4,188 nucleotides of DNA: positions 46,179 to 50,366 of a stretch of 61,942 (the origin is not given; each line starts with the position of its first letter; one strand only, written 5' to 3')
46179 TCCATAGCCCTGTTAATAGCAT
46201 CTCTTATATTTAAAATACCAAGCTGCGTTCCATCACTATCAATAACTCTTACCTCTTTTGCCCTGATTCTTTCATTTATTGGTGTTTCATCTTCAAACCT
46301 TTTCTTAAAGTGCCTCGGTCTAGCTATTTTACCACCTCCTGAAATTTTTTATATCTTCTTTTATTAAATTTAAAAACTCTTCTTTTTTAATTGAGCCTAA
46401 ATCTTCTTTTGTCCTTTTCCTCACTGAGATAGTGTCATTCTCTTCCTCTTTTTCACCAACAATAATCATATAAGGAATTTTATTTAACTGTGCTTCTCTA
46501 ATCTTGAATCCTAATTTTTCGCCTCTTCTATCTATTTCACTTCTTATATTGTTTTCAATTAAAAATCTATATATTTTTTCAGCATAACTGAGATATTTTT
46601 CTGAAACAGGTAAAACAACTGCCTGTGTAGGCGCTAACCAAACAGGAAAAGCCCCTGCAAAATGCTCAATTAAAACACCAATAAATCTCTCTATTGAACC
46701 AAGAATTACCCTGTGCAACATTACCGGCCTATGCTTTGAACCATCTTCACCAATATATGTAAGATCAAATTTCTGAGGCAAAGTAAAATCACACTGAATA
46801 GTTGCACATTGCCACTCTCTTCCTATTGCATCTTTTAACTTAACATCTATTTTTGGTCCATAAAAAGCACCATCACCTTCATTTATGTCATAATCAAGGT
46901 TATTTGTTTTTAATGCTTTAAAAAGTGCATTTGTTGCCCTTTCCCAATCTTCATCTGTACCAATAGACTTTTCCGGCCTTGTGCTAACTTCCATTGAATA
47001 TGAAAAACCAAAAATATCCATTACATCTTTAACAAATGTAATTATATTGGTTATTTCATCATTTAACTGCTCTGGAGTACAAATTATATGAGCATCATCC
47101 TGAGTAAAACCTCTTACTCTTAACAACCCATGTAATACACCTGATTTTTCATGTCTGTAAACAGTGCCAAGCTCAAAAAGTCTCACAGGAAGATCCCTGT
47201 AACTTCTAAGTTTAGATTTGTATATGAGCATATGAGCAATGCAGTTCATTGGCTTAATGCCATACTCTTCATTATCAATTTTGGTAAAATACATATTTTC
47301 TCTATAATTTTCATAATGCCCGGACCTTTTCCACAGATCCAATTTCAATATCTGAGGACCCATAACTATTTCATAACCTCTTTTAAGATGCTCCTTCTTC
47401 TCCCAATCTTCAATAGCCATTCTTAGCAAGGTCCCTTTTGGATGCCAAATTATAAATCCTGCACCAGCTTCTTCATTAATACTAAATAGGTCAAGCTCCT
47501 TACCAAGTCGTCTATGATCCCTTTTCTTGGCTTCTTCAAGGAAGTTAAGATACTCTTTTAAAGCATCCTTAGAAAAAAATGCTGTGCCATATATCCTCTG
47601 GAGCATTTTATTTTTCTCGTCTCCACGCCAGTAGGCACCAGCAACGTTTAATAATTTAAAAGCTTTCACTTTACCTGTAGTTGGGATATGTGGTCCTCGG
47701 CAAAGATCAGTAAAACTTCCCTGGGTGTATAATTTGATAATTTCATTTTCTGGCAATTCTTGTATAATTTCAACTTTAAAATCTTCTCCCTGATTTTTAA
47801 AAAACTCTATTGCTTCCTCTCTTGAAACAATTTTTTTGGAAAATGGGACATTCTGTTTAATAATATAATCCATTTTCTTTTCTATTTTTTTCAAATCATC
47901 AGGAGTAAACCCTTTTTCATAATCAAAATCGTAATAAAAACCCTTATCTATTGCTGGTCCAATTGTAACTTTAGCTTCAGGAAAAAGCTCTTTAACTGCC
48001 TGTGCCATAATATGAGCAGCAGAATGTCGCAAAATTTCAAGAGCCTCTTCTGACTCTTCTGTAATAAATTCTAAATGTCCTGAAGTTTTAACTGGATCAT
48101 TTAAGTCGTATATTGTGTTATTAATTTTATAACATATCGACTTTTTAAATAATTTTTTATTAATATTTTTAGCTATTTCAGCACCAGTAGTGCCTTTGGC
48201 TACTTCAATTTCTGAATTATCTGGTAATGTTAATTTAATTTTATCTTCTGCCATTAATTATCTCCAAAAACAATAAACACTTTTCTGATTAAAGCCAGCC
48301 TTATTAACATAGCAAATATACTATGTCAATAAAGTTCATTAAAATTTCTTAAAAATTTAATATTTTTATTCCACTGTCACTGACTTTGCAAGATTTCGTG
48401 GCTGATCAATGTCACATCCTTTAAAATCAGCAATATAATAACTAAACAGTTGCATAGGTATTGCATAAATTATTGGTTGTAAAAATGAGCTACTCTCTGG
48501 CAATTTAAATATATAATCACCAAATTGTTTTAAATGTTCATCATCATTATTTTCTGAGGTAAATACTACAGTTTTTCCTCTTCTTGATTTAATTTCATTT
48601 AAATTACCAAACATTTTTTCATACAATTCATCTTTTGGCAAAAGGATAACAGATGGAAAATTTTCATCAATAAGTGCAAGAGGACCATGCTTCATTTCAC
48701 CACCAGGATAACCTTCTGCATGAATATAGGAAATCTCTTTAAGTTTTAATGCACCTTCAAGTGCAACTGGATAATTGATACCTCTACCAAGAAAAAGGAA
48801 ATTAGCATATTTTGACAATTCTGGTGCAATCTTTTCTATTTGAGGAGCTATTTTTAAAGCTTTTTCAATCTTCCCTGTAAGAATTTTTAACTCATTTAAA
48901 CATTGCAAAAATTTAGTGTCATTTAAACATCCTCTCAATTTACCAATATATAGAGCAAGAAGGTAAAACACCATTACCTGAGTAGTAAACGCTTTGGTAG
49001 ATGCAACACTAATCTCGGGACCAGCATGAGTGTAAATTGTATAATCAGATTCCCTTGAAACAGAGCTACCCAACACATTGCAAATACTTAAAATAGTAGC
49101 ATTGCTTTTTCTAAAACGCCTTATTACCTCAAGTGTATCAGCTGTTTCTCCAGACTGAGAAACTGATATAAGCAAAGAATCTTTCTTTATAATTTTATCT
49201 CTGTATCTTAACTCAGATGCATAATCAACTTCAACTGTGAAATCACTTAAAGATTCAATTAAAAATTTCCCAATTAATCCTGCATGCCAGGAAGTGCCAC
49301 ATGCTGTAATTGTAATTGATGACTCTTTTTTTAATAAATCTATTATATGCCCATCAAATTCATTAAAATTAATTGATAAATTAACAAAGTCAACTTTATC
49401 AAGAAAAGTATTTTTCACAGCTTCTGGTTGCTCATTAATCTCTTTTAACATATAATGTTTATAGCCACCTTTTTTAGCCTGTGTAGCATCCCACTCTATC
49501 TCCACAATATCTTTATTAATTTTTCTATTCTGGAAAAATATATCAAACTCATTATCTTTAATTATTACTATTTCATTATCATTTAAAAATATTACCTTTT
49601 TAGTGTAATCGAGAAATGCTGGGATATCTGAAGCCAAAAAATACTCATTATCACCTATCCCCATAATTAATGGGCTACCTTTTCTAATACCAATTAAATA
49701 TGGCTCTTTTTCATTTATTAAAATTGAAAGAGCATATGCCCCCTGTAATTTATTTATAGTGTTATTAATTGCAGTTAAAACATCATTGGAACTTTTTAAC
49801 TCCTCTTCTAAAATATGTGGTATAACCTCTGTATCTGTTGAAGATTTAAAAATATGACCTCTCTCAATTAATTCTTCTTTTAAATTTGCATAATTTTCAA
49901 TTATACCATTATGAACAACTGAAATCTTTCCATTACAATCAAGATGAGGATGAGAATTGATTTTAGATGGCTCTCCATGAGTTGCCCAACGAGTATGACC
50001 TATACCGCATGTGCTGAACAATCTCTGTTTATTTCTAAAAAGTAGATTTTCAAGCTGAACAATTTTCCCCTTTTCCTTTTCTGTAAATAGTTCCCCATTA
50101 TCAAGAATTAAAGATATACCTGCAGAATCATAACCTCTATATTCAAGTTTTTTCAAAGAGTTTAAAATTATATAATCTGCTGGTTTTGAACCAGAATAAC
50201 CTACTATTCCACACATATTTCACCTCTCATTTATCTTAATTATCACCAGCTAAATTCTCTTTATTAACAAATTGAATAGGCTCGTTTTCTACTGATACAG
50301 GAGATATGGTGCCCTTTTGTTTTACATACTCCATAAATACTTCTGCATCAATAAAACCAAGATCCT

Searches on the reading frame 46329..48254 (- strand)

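Call 52: search_protein_families(library=pfam, proteins=[window:46329-48254:-], max_evalue=1e-8)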
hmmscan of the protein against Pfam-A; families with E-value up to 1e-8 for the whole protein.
window:46329-48254:- (641 aa): 3 families
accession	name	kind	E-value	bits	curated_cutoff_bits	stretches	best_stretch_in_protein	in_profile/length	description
PF00587.30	tRNA-synt_2b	-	2.9e-47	161.5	29.3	1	322-532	1-179/179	tRNA synthetase class II core domain (G, H, P, S and T)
PF03129.25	HGTP_anticodon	-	4.3e-24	84.9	21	1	544-633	1-93/94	Anticodon binding domain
PF07973.19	tRNA_SAD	-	2.2e-17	63.2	24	1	173-222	1-44/44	Threonyl and Alanyl tRNA synthetase second additional domain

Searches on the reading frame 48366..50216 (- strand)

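Call 52: search_protein_families(library=pfam, proteins=[window:48366-50216:-], max_evalue=1e-8)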
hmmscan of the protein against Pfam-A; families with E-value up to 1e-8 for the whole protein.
window:48366-50216:- (616 aa): 3 families
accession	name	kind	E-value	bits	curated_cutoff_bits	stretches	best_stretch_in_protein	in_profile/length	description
PF01380.27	SIS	-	1.2e-55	187.3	25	2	295-422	2-130/131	SIS domain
PF13522.11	GATase_6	-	7.8e-18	65.2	27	1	69-196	11-129/130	Glutamine amidotransferase domain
PF13537.11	GATase_7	-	3.2e-15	56.6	25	1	88-202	13-122/123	Glutamine amidotransferase domain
